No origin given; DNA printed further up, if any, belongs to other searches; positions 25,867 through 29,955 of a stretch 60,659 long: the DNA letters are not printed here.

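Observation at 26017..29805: Single 1262-aa ORF fusing a Wzx-type flippase to a heparinase II/III-like domain through three extra TM helices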

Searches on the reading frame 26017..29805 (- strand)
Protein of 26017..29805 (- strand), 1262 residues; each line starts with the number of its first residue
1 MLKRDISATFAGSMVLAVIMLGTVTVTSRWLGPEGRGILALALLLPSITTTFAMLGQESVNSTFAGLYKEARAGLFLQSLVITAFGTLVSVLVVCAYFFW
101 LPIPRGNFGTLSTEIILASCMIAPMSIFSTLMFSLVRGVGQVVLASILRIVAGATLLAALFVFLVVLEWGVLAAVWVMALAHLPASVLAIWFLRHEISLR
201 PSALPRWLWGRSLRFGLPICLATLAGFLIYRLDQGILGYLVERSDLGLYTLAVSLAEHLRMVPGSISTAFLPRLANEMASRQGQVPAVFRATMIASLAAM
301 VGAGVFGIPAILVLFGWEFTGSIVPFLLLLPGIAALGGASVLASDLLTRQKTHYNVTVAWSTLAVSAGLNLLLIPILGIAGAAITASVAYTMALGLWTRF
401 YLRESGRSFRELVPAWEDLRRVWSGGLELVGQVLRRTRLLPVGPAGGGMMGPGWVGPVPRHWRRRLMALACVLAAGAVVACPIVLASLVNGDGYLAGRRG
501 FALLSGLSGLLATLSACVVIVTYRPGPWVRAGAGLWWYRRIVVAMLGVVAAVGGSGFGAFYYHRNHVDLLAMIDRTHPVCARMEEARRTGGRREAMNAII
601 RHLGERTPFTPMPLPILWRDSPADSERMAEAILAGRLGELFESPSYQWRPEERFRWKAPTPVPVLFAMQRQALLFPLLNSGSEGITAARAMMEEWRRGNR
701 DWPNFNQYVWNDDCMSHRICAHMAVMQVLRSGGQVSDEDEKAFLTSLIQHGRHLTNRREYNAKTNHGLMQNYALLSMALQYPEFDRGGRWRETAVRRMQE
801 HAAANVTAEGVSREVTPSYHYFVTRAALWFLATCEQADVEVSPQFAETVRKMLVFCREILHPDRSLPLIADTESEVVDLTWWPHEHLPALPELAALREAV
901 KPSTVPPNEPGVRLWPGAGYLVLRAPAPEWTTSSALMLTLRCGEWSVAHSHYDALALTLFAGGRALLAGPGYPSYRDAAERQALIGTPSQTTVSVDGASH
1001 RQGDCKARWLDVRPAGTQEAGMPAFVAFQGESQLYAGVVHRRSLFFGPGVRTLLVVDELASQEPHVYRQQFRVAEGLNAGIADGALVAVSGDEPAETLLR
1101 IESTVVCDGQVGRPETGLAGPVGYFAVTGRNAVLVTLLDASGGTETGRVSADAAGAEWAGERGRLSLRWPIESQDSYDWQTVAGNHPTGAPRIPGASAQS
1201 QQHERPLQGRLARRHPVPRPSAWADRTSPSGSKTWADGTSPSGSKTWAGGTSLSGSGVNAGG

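Call 3: search_protein_families(library=pfam, proteins=[window:26017-29805:-], max_evalue=0.01)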
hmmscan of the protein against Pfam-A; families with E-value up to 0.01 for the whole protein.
window:26017-29805:- (1262 aa): 4 families
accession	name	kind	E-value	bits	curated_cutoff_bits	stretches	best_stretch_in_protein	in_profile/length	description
PF16889.11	Hepar_II_III_N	-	1.1e-23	84.6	22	1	704-874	145-315/340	Heparinase II/III N-terminus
PF07940.18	Hepar_II_III_C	-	5.4e-21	75.6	24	1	913-1087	7-180/237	Heparinase II/III-like, C-terminal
PF01943.22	Polysacc_synt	-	2.1e-16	60.6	28.2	1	3-275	2-271/274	Polysaccharide biosynthesis protein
PF13440.11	Polysacc_synt_3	-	1e-06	28.7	23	1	28-322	3-291/293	Polysaccharide biosynthesis protein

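Call 4: search_protein_families(library=ncbifam, proteins=[window:26017-29805:-], max_evalue=0.01)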
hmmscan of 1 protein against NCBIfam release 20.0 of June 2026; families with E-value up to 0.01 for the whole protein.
window:26017-29805:- (1262 aa): 2 families
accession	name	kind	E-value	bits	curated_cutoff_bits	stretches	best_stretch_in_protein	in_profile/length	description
NF045573.1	Hepsulflyase_CFB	equivalog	1e-13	50.4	700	1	705-873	174-342/651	heparin-sulfate lyase HepC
NF045572.1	Hepsulflyase_bctds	equivalog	1.9e-06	26.8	600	1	706-1079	202-591/706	heparin-sulfate lyase HepC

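Call 5: find_homologous_proteins(query=window:26017-29805:-, max_evalue=0.00001)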
Query window:26017-29805:- (1262 aa): 3 proteins with E <= 0.00001 among 8000 candidates.
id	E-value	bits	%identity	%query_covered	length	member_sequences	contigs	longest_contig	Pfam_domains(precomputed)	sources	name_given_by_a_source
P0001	0.0e+0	2858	100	100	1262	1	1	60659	PF01943.23,PF16889.12,PF13440.12,PF07940.19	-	-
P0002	2.6e-122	428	49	36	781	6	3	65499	PF01943.23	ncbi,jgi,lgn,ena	jgi:O-antigen/teichoic acid export membrane protein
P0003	2.1e-13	67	31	14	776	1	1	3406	PF13632.13,PF13641.13,PF13440.12,PF03023.20,PF00535.33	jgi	jgi:O-antigen/teichoic acid export membrane protein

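Call 17: find_encoding_contigs(protein=P0002, flank=10000, max_places=4)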
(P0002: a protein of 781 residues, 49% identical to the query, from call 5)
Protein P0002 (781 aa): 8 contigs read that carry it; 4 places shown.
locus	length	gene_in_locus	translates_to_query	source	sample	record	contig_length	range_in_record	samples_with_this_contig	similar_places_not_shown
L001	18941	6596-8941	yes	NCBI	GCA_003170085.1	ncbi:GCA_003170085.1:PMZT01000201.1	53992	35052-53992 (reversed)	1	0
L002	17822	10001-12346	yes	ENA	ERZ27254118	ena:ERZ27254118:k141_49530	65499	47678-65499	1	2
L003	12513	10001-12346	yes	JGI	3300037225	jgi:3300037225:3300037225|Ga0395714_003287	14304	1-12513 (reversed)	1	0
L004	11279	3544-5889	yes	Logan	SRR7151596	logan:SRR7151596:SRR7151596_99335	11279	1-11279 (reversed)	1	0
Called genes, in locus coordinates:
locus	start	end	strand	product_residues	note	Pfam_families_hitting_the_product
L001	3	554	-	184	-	?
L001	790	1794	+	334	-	PF01408:GFO_IDH_MocA, PF02894:GFO_IDH_MocA_C, PF22725:GFO_IDH_MocA_C3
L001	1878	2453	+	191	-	PF25084:LbH_EIF2B (weak), PF14602:Hexapep_2 (faint), PF00132:Hexapep, PF25087:GMPPB_C (weak), PF00132:Hexapep (weak)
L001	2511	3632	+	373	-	PF01041:DegT_DnrJ_EryC1, PF01053:Cys_Met_Meta_PP (weak), PF00266:Aminotran_5 (weak)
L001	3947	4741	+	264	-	PF01522:Polysacc_deac_1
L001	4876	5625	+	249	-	PF00132:Hexapep (faint)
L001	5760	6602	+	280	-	PF08003:Methyltransf_9 (weak), PF13489:Methyltransf_23, PF01209:Ubie_methyltran, PF01728:FtsJ (weak), PF13847:Methyltransf_31, PF08241:Methyltransf_11, PF08242:Methyltransf_12, PF13649:Methyltransf_25, +2 more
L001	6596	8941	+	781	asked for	PF01943:Polysacc_synt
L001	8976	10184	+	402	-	PF13439:Glyco_transf_4 (weak), PF13579:Glyco_trans_4_4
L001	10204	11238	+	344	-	-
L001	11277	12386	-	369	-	PF09587:PGA_cap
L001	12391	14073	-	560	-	PF13522:GATase_6, PF13537:GATase_7, PF00733:Asn_synthase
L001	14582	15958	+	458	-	PF04932:Wzy_C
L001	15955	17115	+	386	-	PF13579:Glyco_trans_4_4, PF13439:Glyco_transf_4, PF20706:GT4-conflict (weak), PF00534:Glycos_transf_1, PF13692:Glyco_trans_1_4, PF13524:Glyco_trans_1_2 (weak)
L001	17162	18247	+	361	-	PF13439:Glyco_transf_4, PF13477:Glyco_trans_4_2, PF13579:Glyco_trans_4_4, PF00534:Glycos_transf_1, PF13692:Glyco_trans_1_4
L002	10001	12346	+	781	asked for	PF01943:Polysacc_synt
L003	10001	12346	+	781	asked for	PF01943:Polysacc_synt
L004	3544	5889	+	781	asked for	PF01943:Polysacc_synt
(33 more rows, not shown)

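Call 34: search_protein_representatives(protein=window:26206-29805:-)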
Query: 1200 residues. Proteins with E-value up to 0.001 (for the whole library): 15781; up to 1e-10: 4601; up to 1e-30: 159. The best 150 are listed.
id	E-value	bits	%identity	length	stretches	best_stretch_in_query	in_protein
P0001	0.0e+00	2711.3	100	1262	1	1-1200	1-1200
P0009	2.5e-182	625.2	46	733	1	460-1182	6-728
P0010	1.2e-176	606.4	45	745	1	465-1182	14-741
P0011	6.6e-160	550.9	63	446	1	1-442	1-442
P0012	1.9e-155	536.2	41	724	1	474-1186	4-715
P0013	4.9e-154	531.5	41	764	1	464-1181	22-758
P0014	1.8e-150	519.7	44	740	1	471-1175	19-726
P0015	3.4e-149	515.5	39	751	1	465-1185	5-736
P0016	3.0e-145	502.4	38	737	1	467-1181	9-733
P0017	2.1e-144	499.6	41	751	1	467-1181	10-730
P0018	2.8e-143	495.9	37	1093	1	466-1181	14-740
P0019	3.2e-142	492.3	40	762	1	465-1187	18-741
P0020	5.6e-141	488.2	57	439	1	1-438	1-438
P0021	6.1e-141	488.1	40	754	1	463-1183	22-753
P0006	7.3e-141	487.9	44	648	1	536-1166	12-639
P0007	4.6e-139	481.9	39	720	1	468-1180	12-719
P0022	2.4e-132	459.6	42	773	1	524-1143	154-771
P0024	5.9e-128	445.1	52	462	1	1-438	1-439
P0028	5.9e-114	398.7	49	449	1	2-444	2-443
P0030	1.3e-109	384.3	38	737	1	467-1182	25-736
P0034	6.4e-90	319.1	34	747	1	467-1194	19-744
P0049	3.2e-69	250.6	37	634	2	648-1078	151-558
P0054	1.8e-63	231.5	33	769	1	544-1112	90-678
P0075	1.3e-37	145.9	25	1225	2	688-1097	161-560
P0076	3.4e-37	144.5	24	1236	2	688-1074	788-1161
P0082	2.6e-36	141.6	29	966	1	706-1082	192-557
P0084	8.2e-36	139.9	24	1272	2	703-1103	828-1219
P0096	6.3e-34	133.7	27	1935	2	757-1088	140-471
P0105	1.5e-33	132.4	28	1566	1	701-1102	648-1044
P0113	5.0e-33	130.7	31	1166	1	708-1090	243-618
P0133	6.2e-32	127.1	33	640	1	8-415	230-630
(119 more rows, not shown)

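Call 36: search_protein_families(library=pfam, proteins=[P0075, P0076, P0084, P0018, P0105, P0113, P0082, P0133], max_evalue=0.0001)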
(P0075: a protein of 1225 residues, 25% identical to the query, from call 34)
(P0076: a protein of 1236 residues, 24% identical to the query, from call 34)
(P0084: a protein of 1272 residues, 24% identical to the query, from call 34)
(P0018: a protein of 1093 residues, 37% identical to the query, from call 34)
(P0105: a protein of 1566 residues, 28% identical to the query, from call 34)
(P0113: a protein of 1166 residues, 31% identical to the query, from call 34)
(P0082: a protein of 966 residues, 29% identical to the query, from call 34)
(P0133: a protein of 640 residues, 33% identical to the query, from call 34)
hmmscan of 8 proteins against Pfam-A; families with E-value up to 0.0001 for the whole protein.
P0075 (1225 aa): 2 families
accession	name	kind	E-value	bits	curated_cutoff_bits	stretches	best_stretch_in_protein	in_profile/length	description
PF16889.11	Hepar_II_III_N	-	5.5e-51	174.3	22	2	121-360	85-328/340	Heparinase II/III N-terminus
PF07940.18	Hepar_II_III_C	-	6.7e-45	153.9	24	2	976-1218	2-235/237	Heparinase II/III-like, C-terminal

P0076 (1236 aa): 2 families
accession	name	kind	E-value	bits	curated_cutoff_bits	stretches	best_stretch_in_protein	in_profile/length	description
PF07940.18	Hepar_II_III_C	-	2.6e-43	148.7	24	2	306-480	9-187/237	Heparinase II/III-like, C-terminal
PF16889.11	Hepar_II_III_N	-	1.1e-24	87.8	22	2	726-983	55-328/340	Heparinase II/III N-terminus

P0084 (1272 aa): 2 families
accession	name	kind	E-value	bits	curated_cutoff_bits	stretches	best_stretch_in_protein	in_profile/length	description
PF07940.18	Hepar_II_III_C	-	6.4e-34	117.9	24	2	1027-1199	6-175/237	Heparinase II/III-like, C-terminal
PF16889.11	Hepar_II_III_N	-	1.8e-24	87.2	22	2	70-285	97-319/340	Heparinase II/III N-terminus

P0018 (1093 aa): 5 families
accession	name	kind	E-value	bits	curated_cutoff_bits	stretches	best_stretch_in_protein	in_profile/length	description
PF07940.18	Hepar_II_III_C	-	1.1e-19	71.3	24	1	472-651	6-184/237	Heparinase II/III-like, C-terminal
PF17963.7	Big_9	-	2.3e-18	67.3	23.6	1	766-858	1-89/89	Bacterial Ig domain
PF17803.7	Cadherin_4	-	3.7e-15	56.6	25.1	1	760-827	5-71/71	Bacterial cadherin-like domain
PF16889.11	Hepar_II_III_N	-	5.7e-14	52.6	22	1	263-436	144-317/340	Heparinase II/III N-terminus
PF17892.7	Cadherin_5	-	6.3e-14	52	26.5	1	766-859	2-97/98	Cadherin-like domain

P0105 (1566 aa): 3 families
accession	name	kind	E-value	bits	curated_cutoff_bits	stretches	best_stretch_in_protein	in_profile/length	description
PF07940.18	Hepar_II_III_C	-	5e-28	98.7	24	1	858-1084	7-224/237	Heparinase II/III-like, C-terminal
PF16889.11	Hepar_II_III_N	-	8.2e-24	85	22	1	568-839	52-334/340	Heparinase II/III N-terminus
PF01522.26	Polysacc_deac_1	-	9.9e-21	74.4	23.1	2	1320-1445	4-119/124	Polysaccharide deacetylase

P0113 (1166 aa): 2 families
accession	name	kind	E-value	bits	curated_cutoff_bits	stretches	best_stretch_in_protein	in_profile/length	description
PF07940.18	Hepar_II_III_C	-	7.5e-24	85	24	1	442-630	2-194/237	Heparinase II/III-like, C-terminal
PF16889.11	Hepar_II_III_N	-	4.8e-17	62.8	22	1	171-408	69-313/340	Heparinase II/III N-terminus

P0082 (966 aa): 4 families
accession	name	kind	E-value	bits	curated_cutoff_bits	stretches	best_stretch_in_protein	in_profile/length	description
PF07940.18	Hepar_II_III_C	-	3.5e-33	115.5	24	1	397-617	6-227/237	Heparinase II/III-like, C-terminal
PF16889.11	Hepar_II_III_N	-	2.2e-20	73.7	22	1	129-379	76-334/340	Heparinase II/III N-terminus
PF01522.26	Polysacc_deac_1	-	1.6e-15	57.6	23.1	1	684-810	5-118/124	Polysaccharide deacetylase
PF10096.14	DUF2334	-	2.6e-08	34.1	26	1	697-830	16-154/203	Uncharacterized protein conserved in bacteria (DUF2334)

P0133 (640 aa): 3 families
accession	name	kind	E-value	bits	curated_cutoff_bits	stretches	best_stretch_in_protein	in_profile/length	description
PF13440.11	Polysacc_synt_3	-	2.7e-11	43.7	23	1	248-533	1-288/293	Polysaccharide biosynthesis protein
PF01943.22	Polysacc_synt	-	7.3e-10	39.2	28.2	1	234-488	11-270/274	Polysaccharide biosynthesis protein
PF03023.19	MurJ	-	2.5e-07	30.1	27.4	1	423-618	196-402/451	Lipid II flippase MurJ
